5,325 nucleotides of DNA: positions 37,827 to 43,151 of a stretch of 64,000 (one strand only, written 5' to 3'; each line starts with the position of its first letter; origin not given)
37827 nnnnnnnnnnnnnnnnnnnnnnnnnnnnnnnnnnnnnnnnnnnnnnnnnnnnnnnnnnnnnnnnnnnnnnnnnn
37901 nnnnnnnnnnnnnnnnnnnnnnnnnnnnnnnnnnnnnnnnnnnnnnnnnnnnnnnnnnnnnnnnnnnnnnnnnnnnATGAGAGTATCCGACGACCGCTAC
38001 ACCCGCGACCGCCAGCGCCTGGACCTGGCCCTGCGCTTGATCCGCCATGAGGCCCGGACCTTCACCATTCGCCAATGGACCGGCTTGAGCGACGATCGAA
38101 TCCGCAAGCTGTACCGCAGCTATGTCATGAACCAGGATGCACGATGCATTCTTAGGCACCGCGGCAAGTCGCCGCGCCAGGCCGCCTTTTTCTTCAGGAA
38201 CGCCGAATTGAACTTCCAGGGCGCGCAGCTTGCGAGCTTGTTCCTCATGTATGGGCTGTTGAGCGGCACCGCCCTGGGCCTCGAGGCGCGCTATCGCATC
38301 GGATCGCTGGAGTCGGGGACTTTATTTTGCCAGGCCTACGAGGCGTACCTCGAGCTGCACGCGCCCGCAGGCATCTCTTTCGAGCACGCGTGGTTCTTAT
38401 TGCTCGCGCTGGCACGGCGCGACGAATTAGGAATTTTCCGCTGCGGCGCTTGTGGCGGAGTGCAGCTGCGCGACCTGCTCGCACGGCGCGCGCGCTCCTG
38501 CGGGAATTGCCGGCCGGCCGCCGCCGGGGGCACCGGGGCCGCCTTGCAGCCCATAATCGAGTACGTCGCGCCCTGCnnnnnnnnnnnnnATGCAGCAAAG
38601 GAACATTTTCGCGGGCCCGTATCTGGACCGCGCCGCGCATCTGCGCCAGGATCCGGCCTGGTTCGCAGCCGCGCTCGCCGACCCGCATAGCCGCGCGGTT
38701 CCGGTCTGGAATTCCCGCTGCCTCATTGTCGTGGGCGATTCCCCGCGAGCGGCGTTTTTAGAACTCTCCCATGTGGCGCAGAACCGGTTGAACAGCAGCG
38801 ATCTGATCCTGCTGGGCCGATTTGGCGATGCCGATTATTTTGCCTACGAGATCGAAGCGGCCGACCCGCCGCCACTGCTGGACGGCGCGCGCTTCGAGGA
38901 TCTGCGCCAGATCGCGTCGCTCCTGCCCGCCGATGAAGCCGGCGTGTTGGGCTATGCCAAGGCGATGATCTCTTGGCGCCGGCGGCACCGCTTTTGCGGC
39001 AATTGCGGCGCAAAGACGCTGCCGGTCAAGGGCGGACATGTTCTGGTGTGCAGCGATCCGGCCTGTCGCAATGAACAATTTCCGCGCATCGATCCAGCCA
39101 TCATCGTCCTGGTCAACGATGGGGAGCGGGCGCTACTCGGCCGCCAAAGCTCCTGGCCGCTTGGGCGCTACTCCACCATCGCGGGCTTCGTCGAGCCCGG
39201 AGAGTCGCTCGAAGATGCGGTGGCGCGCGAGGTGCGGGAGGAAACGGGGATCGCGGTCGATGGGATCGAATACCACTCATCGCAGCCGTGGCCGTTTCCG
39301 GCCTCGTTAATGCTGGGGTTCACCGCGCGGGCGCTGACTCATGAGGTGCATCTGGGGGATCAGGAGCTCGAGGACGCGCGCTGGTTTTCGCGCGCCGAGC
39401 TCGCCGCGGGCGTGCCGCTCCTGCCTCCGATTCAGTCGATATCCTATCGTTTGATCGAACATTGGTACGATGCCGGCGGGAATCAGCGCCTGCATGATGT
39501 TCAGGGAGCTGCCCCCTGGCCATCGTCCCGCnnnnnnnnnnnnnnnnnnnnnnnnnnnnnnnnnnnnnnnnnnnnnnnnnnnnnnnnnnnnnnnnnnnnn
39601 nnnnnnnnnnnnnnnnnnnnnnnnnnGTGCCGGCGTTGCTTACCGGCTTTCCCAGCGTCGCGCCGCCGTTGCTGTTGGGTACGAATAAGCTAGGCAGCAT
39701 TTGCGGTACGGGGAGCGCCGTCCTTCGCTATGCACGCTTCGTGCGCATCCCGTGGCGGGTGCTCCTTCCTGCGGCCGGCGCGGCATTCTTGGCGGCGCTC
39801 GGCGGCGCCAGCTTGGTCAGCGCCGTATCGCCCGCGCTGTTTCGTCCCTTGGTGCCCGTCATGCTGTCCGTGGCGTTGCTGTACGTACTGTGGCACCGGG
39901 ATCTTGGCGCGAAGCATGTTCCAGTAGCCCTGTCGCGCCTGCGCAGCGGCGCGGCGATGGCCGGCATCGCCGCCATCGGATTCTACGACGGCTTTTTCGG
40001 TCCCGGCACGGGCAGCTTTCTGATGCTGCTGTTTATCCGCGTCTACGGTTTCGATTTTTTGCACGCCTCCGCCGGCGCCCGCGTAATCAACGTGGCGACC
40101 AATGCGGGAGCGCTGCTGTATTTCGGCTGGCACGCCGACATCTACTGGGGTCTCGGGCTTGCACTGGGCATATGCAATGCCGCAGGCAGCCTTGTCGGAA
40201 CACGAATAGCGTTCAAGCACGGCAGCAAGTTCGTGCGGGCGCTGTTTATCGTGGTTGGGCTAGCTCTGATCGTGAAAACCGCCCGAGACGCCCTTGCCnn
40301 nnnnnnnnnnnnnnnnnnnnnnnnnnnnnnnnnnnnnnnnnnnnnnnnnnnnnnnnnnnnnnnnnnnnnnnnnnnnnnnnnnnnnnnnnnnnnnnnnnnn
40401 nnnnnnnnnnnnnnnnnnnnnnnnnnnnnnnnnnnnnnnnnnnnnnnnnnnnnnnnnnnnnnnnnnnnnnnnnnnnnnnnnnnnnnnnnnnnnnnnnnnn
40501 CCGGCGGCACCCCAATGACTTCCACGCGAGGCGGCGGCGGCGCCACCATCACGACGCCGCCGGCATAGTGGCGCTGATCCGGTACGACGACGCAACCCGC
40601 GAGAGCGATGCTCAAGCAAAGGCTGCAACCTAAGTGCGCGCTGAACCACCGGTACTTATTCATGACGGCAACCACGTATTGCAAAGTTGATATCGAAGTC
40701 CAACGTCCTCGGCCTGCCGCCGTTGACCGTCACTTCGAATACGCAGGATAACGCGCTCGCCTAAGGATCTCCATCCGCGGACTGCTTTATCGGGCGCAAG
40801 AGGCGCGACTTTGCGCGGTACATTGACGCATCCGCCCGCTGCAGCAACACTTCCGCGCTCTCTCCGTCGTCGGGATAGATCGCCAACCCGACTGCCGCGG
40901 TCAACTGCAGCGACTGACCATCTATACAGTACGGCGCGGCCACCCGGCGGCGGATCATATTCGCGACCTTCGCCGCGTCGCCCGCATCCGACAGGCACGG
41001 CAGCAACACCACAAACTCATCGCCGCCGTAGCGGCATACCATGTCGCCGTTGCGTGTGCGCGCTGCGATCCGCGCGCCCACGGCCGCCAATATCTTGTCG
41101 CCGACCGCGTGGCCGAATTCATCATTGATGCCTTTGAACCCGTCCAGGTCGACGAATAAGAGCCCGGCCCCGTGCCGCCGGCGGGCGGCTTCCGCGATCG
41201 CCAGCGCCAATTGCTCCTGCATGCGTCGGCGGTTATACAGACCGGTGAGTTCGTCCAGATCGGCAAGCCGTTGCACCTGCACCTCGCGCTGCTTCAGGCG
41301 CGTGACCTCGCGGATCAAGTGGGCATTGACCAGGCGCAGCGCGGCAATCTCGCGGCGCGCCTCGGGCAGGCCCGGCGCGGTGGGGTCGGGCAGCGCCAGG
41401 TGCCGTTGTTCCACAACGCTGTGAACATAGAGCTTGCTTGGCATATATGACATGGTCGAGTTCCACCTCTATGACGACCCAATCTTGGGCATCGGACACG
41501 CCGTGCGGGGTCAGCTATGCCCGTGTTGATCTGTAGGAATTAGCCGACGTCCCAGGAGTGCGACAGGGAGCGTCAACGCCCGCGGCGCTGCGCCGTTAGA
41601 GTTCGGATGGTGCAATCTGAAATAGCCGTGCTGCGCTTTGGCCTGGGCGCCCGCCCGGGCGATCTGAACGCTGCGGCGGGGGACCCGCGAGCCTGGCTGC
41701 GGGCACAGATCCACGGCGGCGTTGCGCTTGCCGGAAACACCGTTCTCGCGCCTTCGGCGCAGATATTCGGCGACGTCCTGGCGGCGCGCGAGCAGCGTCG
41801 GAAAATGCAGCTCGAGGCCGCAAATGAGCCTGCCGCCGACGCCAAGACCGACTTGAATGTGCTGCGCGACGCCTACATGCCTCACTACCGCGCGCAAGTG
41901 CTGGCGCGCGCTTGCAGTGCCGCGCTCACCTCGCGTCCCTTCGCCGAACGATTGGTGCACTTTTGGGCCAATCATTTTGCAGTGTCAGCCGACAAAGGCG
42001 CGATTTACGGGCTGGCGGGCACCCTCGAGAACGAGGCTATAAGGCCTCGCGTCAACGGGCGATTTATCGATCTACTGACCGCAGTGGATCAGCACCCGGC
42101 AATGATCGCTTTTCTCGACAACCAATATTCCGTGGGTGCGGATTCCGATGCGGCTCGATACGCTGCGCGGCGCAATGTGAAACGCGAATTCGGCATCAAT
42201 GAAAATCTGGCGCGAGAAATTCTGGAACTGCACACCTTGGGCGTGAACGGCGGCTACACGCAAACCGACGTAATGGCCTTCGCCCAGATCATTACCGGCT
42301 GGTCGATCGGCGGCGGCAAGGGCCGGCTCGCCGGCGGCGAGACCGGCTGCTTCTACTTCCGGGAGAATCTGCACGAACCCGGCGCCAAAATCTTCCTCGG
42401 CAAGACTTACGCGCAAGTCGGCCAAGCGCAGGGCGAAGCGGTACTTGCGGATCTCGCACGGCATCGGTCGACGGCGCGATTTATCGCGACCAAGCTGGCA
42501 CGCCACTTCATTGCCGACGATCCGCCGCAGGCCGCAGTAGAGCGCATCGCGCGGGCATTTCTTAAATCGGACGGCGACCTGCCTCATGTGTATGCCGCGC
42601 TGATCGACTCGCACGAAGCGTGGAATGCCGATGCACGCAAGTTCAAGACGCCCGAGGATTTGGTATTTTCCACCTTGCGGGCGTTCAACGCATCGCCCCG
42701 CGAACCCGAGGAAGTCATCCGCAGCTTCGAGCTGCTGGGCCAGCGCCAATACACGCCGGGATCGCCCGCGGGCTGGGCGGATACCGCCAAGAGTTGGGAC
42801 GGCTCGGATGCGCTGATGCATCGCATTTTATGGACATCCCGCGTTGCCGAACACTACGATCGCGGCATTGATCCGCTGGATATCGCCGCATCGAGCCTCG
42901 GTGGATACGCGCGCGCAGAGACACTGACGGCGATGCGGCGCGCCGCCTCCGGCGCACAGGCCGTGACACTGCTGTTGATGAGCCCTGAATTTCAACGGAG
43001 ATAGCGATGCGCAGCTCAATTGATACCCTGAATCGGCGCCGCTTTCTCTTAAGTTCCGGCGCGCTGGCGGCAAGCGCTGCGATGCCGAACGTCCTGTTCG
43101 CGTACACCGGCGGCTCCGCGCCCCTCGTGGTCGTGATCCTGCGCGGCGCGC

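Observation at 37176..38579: Divergent FlhC-like / FlhD-like gene pair outside any flagellar or conjugative-element context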

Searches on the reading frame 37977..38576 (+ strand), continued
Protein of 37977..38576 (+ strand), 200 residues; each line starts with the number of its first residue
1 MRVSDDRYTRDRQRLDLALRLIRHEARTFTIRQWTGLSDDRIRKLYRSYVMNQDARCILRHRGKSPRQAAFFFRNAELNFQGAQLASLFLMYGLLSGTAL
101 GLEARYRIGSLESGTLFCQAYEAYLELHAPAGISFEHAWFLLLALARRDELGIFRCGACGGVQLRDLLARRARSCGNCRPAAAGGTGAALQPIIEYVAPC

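Call 90: fold_search(model_id=the predicted structure, library=pdb)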
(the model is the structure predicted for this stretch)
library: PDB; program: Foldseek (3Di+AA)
matches with E <= 10: 27; with E <= 0.001: 0
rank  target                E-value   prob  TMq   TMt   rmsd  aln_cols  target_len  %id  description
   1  8j56_F                8.5e-02  1.00  0.47  0.57   5.0       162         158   23  Crystal structure of the FlhDC complex from Cupriavidus necator (released 2024-02-28)
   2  8j56_C                1.2e-01  0.99  0.46  0.56   5.0       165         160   24  Crystal structure of the FlhDC complex from Cupriavidus necator (released 2024-02-28)
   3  8zf3_A                1.7e+00  0.09  0.20  0.21  14.9       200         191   10  Quorum Sensing Master Regulator SmcR of Photobacterium profundum (released 2025-05-07)
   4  8zf2_B                2.9e+00  0.06  0.18  0.18  15.4       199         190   12  Quorum Sensing master regulator HapR of Photobacterium marinum (released 2025-05-07)
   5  2wh6_A                3.4e+00  0.05  0.18  0.21  13.2       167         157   12  Crystal structure of anti-apoptotic BHRF1 in complex with the Bim BH3 domain (released 2010-05-26)
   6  9jcw_F                6.2e+00  0.04  0.21  0.17  19.5       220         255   14  Crystal structure of human MIGA1 LD targeting domain (released 2026-03-11)
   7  7p9w_A                6.2e+00  0.03  0.16  0.19  12.5       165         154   13  Epstein-Barr virus encoded apoptosis regulator BHRF1 in complex with Puma BH3 (released 2022-08-10)
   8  7t8l_B                6.6e+00  0.44  0.19  0.14   1.7        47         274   19  BrxR from Acinetobacter BREX type I phage restriction system (released 2022-05-18)
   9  6h4c_H                6.9e+00  0.03  0.18  0.23  16.2       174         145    9  A polyamorous repressor: deciphering the evolutionary strategy used by the phage-inducible chromosomal islands to spre (released 2019-08-28)
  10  5xua_G                6.9e+00  0.02  0.16  0.20  17.5       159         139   11  The ligand-free dimer of chemoreceptor MCP2201 ligand binding domain (released 2018-06-27)
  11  5xua_H                7.3e+00  0.02  0.16  0.19  18.8       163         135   13  The ligand-free dimer of chemoreceptor MCP2201 ligand binding domain (released 2018-06-27)
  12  3frw_F                7.7e+00  0.35  0.22  0.44   2.8        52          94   21  Crystal structure of putative TrpR protein from Ruminococcus obeum (released 2009-01-20)
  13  8xxt_I                7.7e+00  0.02  0.14  0.07  15.3       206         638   13  ASFV RNAP M1249L C-tail occupied complex2 (MCOC2) (released 2025-01-22)
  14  6h49                  8.1e+00  0.03  0.18  0.23  13.3       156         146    7  A polyamorous repressor: deciphering the evolutionary strategy used by the phage-inducible chromosomal islands to spread (released 2019-08-28)
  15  1yy7_A                8.1e+00  0.02  0.15  0.14  14.2       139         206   14  Crystal structure of stringent starvation protein A (SspA), an RNA polymerase-associated transcription factor (released 2005-03-01)
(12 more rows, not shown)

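Call 93: search_protein_families(library=pfam, proteins=[L099:693-3434:+, L099:3761-4867:-, L099:5039-6481:-, L099:13029-14237:+, L118:6837-8069:-, L118:6097-6801:-, L118:4798-5640:+, L141:1130-3160:+, L141:7814-9142:+, L141:6286-7224:+], max_evalue=0.0001)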
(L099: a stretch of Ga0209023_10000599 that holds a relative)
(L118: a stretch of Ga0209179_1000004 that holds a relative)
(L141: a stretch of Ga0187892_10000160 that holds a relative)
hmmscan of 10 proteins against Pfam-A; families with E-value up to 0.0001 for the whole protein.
L099:693-3434:+ (914 aa): 3 families
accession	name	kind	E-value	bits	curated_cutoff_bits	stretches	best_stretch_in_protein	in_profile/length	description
PF01411.24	tRNA-synt_2c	-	4.8e-223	742.1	30.3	1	46-591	1-551/552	tRNA synthetases class II (A)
PF02272.25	DHHA1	-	2.9e-20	73.1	25.9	1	806-904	1-96/102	DHHA1 domain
PF07973.19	tRNA_SAD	-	1.1e-16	61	24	1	689-732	1-44/44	Threonyl and Alanyl tRNA synthetase second additional domain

L099:3761-4867:- (369 aa): 1 family
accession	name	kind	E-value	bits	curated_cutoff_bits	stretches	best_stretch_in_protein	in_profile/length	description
PF04909.20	Amidohydro_2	-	2.9e-12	47.4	26.4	1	39-368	2-289/289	Amidohydrolase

L099:5039-6481:- (481 aa): 2 families
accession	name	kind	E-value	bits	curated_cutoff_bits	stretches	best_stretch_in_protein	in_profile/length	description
PF12167.14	Arm-DNA-bind_2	-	1.9e-16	60.2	22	1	8-69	2-63/65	Arm DNA-binding domain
PF00589.27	Phage_integrase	-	6.8e-08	32.9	27.1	1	202-373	9-167/172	Phage integrase family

L099:13029-14237:+ (403 aa): 2 families
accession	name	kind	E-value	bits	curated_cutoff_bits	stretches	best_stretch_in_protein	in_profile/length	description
PF20590.3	DUF6791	-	1.5e-30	106.7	25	1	10-171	1-148/149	Domain of unknown function (DUF6791)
PF00899.27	ThiF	-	7.2e-14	51.9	28.1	1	183-310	15-143/238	ThiF family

L118:6837-8069:- (411 aa): 1 family
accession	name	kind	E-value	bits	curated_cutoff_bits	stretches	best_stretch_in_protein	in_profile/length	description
PF06114.19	Peptidase_M78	-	4.8e-06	26.8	22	1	166-271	4-99/123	IrrE N-terminal-like domain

L118:6097-6801:- (235 aa): 0 families

L118:4798-5640:+ (281 aa): 3 families
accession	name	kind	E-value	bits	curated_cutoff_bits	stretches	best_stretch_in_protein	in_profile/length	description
PF00665.32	rve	-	4.5e-17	62.6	32.6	1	108-211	3-102/102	Integrase core domain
PF13683.12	rve_3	-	6.3e-14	51.9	26.5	1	205-265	7-67/67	Integrase core domain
PF13276.12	HTH_21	-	5.4e-12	46.2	28.1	1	37-90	6-56/60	HTH-like domain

L141:1130-3160:+ (677 aa): 2 families
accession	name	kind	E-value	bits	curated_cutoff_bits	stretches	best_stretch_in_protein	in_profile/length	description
PF00326.27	Peptidase_S9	-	2.7e-14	53.6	22.6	1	484-643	48-211/213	Prolyl oligopeptidase family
PF07676.18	PD40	-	1.6e-08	34.7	20.9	0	105-128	14-38/38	WD40-like Beta Propeller Repeat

L141:7814-9142:+ (443 aa): 2 families
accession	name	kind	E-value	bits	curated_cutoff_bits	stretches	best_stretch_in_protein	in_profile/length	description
PF04773.18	FecR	-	2.3e-20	73.3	24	1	213-304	2-96/97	FecR protein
PF16220.10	DUF4880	-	2.8e-12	46.7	25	1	106-146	3-43/43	Domain of unknown function (DUF4880)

L141:6286-7224:+ (313 aa): 0 families

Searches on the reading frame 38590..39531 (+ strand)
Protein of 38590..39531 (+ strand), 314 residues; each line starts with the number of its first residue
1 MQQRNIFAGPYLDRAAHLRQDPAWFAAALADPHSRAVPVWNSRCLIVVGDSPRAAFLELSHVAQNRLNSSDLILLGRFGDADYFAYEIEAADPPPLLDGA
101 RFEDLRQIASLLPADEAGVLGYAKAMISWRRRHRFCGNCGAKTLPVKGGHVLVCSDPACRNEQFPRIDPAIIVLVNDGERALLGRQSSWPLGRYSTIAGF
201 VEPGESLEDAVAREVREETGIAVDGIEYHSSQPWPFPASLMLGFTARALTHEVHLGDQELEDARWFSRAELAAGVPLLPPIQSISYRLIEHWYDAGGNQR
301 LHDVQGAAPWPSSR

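Call 3: search_protein_families(library=pfam, proteins=[window:38590-39531:+], max_evalue=1)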
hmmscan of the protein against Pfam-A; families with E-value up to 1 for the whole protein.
window:38590-39531:+ (314 aa): 3 families
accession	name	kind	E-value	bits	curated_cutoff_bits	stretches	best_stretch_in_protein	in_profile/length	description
PF00293.34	NUDIX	-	2.1e-20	73.5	21.1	1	170-278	6-120/134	NUDIX domain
PF09296.17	NUDIX-like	-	9.8e-16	58.8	22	1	35-129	3-96/96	NADH pyrophosphatase-like rudimentary NUDIX domain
PF09297.16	Zn_ribbon_NUD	-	1.9e-12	47.1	24.8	1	131-164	1-32/32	NADH pyrophosphatase zinc ribbon domain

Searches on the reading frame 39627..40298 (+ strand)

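Call 84: search_protein_families(library=pfam, proteins=[window:39627-40298:+], max_evalue=0.00001)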
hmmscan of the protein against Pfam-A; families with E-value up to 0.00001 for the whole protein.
window:39627-40298:+ (224 aa): 1 family
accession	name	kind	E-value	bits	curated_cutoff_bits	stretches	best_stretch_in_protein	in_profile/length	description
PF01925.25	TauE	-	4.4e-35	121.9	32.6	1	1-217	24-236/237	Sulfite exporter TauE/SafE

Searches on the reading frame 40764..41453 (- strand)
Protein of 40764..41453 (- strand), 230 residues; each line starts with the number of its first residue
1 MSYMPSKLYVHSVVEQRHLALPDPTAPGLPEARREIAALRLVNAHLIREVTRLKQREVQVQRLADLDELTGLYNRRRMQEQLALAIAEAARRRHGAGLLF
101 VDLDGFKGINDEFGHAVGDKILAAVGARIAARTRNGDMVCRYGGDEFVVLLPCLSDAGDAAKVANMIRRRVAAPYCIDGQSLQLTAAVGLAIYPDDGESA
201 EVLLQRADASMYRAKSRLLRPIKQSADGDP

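Call 84: search_protein_families(library=pfam, proteins=[window:40764-41453:-], max_evalue=0.00001)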
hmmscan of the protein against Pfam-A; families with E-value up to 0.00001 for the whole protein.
window:40764-41453:- (230 aa): 1 family
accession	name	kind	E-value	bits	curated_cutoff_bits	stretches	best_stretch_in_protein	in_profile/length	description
PF00990.26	GGDEF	-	5e-46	156.8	23.8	1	64-216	1-156/161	Diguanylate cyclase, GGDEF domain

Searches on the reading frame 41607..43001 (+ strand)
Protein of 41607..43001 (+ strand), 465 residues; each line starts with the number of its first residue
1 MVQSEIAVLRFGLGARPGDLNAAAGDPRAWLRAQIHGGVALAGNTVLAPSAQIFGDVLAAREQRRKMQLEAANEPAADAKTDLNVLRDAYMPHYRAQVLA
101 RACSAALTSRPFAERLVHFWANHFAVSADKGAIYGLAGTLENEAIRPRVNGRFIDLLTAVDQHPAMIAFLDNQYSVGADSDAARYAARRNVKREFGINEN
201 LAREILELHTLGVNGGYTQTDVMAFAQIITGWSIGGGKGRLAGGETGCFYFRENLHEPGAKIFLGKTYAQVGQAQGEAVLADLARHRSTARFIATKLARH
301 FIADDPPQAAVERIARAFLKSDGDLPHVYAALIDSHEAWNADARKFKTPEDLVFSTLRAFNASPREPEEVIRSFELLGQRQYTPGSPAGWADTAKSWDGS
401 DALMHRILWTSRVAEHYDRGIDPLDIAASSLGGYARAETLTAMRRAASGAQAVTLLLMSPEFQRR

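Call 84: search_protein_families(library=pfam, proteins=[window:41607-43001:+], max_evalue=0.00001)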
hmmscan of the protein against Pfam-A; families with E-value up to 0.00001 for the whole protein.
window:41607-43001:+ (465 aa): 1 family
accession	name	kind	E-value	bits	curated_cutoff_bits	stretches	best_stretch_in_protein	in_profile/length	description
PF08811.16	DUF1800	-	7.7e-116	388.1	26.1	1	8-464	3-419/419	Protein of unknown function (DUF1800)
